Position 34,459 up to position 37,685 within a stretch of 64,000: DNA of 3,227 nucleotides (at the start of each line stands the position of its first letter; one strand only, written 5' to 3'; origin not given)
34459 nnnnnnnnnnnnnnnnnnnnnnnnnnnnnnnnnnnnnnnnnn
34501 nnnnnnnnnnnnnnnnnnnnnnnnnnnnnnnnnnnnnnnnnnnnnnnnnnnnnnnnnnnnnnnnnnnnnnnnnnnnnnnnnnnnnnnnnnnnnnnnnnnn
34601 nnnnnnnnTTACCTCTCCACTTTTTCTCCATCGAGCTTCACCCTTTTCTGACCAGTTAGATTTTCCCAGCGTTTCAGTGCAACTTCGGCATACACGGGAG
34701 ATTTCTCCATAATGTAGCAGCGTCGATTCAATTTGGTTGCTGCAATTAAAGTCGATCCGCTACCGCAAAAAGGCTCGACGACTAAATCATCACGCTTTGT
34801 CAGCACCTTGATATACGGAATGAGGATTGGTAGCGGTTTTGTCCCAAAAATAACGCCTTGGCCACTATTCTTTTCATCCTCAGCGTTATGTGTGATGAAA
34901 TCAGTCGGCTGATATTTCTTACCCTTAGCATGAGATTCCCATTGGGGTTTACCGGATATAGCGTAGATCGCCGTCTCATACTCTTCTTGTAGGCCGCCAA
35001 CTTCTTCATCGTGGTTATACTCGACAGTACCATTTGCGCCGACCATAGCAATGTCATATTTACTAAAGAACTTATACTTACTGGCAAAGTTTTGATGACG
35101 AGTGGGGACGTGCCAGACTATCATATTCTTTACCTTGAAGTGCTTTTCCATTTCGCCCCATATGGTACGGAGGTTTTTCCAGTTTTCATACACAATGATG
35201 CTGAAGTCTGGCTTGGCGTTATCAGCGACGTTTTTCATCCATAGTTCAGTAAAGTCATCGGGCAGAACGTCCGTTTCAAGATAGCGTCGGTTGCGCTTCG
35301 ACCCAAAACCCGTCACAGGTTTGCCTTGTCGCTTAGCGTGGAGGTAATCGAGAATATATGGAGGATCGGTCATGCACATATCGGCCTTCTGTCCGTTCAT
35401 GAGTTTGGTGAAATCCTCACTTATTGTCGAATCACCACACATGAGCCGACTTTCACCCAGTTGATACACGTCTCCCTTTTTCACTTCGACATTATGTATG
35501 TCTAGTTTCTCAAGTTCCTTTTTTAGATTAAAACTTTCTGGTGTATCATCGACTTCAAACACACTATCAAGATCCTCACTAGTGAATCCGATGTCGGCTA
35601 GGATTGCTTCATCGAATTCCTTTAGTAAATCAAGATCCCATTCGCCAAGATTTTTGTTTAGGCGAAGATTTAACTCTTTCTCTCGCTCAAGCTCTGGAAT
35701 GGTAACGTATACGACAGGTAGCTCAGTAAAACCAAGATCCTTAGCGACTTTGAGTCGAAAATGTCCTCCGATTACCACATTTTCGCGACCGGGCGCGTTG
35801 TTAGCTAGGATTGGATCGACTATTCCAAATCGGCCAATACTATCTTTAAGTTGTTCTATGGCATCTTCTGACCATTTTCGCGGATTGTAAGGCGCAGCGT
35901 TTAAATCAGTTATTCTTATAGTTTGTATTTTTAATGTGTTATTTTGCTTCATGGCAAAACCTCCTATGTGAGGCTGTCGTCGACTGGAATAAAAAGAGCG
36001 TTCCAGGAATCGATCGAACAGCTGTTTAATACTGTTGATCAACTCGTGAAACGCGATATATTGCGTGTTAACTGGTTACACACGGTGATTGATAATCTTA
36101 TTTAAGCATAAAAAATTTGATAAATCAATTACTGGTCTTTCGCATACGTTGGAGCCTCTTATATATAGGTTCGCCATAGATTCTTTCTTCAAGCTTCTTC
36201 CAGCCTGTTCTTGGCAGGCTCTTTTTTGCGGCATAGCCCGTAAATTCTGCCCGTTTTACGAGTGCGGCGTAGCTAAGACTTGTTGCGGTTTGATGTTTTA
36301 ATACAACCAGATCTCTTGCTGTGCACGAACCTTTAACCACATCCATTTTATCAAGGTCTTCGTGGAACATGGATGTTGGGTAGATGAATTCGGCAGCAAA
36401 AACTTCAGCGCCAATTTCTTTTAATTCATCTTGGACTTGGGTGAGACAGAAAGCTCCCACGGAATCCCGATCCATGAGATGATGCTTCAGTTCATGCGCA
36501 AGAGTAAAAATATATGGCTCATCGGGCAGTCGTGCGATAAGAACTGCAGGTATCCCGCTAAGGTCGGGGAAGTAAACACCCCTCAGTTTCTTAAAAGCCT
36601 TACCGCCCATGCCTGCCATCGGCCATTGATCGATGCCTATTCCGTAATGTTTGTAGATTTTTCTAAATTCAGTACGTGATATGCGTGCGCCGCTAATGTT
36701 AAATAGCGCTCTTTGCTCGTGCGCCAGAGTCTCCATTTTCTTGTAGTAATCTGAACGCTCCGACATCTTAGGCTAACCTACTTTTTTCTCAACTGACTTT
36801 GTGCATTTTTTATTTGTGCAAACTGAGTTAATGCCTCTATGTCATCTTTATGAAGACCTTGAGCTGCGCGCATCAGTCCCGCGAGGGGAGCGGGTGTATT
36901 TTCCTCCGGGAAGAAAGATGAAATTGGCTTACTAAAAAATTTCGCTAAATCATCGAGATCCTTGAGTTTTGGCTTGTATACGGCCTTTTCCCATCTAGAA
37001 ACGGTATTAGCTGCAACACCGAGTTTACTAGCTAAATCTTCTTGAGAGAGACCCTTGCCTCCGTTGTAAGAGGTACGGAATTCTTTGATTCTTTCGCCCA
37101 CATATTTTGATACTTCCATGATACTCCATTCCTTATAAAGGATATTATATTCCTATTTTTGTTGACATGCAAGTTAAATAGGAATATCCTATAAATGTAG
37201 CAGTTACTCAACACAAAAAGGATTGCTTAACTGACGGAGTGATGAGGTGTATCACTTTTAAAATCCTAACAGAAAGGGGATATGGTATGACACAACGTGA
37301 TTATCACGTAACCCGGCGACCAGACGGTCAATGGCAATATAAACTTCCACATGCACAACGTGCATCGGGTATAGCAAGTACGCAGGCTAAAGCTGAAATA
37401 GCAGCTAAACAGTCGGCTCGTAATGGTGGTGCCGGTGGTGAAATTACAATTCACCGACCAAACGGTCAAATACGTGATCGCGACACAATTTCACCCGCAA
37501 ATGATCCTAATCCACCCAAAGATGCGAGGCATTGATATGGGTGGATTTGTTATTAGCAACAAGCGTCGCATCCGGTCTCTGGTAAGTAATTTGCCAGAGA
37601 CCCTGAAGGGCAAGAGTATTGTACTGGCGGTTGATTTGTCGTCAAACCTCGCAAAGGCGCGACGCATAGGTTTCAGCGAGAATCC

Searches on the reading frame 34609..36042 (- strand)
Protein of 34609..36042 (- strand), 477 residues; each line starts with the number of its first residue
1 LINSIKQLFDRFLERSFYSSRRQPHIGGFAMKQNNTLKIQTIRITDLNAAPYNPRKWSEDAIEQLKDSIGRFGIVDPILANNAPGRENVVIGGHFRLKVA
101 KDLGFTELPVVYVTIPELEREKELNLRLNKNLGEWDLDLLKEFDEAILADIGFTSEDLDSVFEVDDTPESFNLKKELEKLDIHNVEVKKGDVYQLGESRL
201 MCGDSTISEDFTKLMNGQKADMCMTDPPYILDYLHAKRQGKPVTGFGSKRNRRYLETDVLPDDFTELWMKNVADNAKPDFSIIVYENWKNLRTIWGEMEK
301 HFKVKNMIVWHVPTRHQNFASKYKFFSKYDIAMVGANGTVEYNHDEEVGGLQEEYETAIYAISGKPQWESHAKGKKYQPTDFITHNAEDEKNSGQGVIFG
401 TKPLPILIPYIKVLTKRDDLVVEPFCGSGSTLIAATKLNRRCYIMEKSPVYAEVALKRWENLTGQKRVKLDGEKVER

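Call 10: search_protein_families(library=pfam, proteins=[window:34609-36042:-], max_evalue=0.01)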
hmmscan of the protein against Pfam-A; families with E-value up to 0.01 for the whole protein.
window:34609-36042:- (477 aa): 3 families
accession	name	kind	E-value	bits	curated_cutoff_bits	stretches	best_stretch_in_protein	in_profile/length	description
PF01555.25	N6_N4_Mtase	-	1.4e-20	74.6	26.7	1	221-456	2-220/221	DNA methylase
PF02195.25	ParB_N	-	4.6e-10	39.9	26.3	1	38-117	2-82/95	ParB N-terminal domain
PF01170.24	UPF0020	-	0.00013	22.1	22.3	1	416-461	27-71/197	RMKL-like, methyltransferase domain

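Call 62: search_protein_families(library=phrogs, proteins=[window:34609-36042:-], max_evalue=0.01)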
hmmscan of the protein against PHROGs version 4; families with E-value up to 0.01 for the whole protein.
window:34609-36042:- (477 aa): 29 families (the best 25 are shown)
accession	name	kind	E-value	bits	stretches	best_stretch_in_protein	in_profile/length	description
phrog_498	-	other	5.4e-85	287.2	1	30-473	26-435/633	DNA methyltransferase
phrog_620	-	DNA, RNA and nucleotide metabolism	2.4e-31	110.5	1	32-173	2-146/217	ParB-like partition protein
phrog_67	-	other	5.2e-30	106.1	1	188-468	114-352/743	DNA methyltransferase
phrog_9353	-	unknown function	1.4e-24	88.4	1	37-188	9-166/245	-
phrog_8071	-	DNA, RNA and nucleotide metabolism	2.8e-24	87.1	1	35-231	3-205/389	ParB-like partition protein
phrog_3008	-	other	3.4e-17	63.5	1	397-470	149-223/244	DNA methyltransferase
phrog_723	-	DNA, RNA and nucleotide metabolism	4.2e-17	63.7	1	35-211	9-191/223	ParB-like partition protein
phrog_940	-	DNA, RNA and nucleotide metabolism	4.9e-16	59.9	1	36-160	3-129/388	nuclease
phrog_15396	-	DNA, RNA and nucleotide metabolism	1.1e-13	52.6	1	37-142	2-105/258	ParB-like partition nuclease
phrog_5475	-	unknown function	5.3e-13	49.6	1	41-138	5-94/458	-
phrog_23085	-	unknown function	1.2e-12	48.7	1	364-473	15-123/138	-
phrog_26387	-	DNA, RNA and nucleotide metabolism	4.8e-11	43.6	1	34-132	5-104/252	ParB-like partition nuclease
phrog_3264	-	DNA, RNA and nucleotide metabolism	4e-10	40.8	1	31-137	41-144/337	ParB-like partition protein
phrog_4715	-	DNA, RNA and nucleotide metabolism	2.2e-08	33.9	1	34-123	142-231/630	ParB-like partition protein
phrog_7405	-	unknown function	3.5e-08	34.5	1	32-147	17-133/250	-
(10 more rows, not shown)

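Call 86: search_protein_families(library=padloc, proteins=[window:34609-36042:-], max_evalue=0.001)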
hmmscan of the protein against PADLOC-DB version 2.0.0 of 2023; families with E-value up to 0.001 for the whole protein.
window:34609-36042:- (477 aa): 36 families (the best 25 are shown)
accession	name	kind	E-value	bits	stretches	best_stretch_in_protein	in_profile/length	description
PDLC03229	MTase_II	-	2.3e-47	159.8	2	37-239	8-218/436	Type II methyltransferase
PDLC03371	MTase_II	-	5.4e-30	102.8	1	211-463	21-256/260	Type II methyltransferase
PDLC03216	MTase_II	-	5.2e-15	53.3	2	392-467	188-263/364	Type II methyltransferase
PDLC03299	MTase_II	-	2.2e-14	51.6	1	196-460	13-258/296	Type II methyltransferase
PDLC03308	MTase_II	-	6.6e-14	49.7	1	86-472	66-408/419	Type II methyltransferase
PDLC03738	oMTase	-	1.2e-11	41.9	1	392-466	198-272/376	orphan methyltransferase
PDLC04134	mad2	-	4.1e-11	40.4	2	173-306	329-421/492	mads_2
PDLC03228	MTase_II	-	1.8e-10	39.1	1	372-458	119-204/227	Type II methyltransferase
PDLC03353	MTase_II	-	3.7e-10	37.8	1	410-459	201-250/260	Type II methyltransferase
PDLC03339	MTase_II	-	1.5e-09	35.1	1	401-461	213-273/399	Type II methyltransferase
PDLC03387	MTase_II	-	3.4e-09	34.3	1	395-461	211-277/289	Type II methyltransferase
PDLC03241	MTase_II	-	1.4e-08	32.1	1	396-460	370-434/447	Type II methyltransferase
PDLC03354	MTase_II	-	3.5e-08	30.9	1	411-461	334-384/425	Type II methyltransferase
PDLC03265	MTase_II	-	4.4e-08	30.9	1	401-462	270-331/333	Type II methyltransferase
PDLC03320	MTase_II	-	9.4e-08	29.6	1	219-465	51-280/289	Type II methyltransferase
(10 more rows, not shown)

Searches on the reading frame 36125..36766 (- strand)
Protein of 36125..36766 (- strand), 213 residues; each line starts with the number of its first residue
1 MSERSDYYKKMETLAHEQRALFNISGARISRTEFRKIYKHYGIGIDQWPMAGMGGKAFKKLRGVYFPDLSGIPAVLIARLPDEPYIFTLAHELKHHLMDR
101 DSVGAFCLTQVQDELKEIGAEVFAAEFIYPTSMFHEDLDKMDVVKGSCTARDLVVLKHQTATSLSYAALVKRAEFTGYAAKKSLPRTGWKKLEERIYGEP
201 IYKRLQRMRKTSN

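Call 11: search_protein_families(library=pfam, proteins=[window:36125-36766:-], max_evalue=0.01)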
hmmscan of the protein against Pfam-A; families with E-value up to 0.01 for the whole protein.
window:36125-36766:- (213 aa): 1 family
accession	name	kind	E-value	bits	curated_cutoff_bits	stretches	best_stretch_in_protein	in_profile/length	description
PF06114.19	Peptidase_M78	-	2.3e-08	34.3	22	1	78-142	35-100/123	IrrE N-terminal-like domain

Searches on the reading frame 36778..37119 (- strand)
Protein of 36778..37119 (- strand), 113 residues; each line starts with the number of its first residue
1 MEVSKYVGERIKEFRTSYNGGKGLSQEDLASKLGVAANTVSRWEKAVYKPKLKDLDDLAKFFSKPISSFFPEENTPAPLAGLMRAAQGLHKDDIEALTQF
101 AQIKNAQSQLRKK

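Call 11: search_protein_families(library=pfam, proteins=[window:36778-37119:-], max_evalue=0.01)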
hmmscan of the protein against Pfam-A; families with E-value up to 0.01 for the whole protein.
window:36778-37119:- (113 aa): 5 families
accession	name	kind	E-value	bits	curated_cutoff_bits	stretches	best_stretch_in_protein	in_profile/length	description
PF01381.28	HTH_3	-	1.7e-11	44.4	23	1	22-67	8-53/55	Helix-turn-helix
PF13560.12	HTH_31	-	1.8e-07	31.8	27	1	8-61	3-53/64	Helix-turn-helix domain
PF12844.13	HTH_19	-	0.00021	21.6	30.2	1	8-62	1-51/64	Helix-turn-helix domain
PF13443.12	HTH_26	-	0.00061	20.4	22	1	22-62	9-50/63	Cro/C1-type HTH DNA-binding domain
PF13384.12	HTH_23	-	0.0064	16.7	24.6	0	23-45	17-39/50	Homeodomain-like domain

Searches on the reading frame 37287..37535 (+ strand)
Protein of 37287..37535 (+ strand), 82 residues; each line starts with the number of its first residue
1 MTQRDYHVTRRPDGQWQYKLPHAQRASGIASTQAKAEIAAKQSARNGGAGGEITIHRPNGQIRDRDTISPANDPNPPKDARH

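Call 3: search_protein_families(library=pfam, proteins=[window:37287-37535:+], max_evalue=1)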
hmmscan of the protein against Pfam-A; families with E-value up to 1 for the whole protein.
window:37287-37535:+ (82 aa): 2 families
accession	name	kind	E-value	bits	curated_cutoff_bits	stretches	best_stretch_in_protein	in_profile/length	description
PF09954.14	DUF2188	-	4.5e-18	65.6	22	1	6-67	1-61/62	Uncharacterized protein conserved in bacteria (DUF2188)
PF18656.6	DUF5633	-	0.024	14.9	23.6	0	5-20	25-40/41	Family of unknown function (DUF5633)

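Call 4: search_protein_families(library=padloc, proteins=[window:37287-37535:+], max_evalue=1)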
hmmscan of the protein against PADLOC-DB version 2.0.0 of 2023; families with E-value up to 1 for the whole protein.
window:37287-37535:+ (82 aa): 2 families
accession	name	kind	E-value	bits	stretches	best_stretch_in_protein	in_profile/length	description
PDLC04941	PDC-S16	-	1.9e-19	68.2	1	1-78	1-74/75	-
PDLC04942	PDC-S16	-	1.2e-18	65.6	1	1-78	1-74/75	-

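Call 5: search_protein_families(library=phrogs, proteins=[window:37287-37535:+], max_evalue=1)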
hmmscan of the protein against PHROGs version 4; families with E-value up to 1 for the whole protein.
window:37287-37535:+ (82 aa): 1 family
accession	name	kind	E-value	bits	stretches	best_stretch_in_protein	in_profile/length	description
phrog_3220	-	unknown function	2.6e-10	41.4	1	4-79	3-74/74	-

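Call 6: search_protein_families(library=ncbifam, proteins=[window:37287-37535:+], max_evalue=1)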
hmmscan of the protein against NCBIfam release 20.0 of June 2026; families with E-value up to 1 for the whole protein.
window:37287-37535:+ (82 aa): 0 families
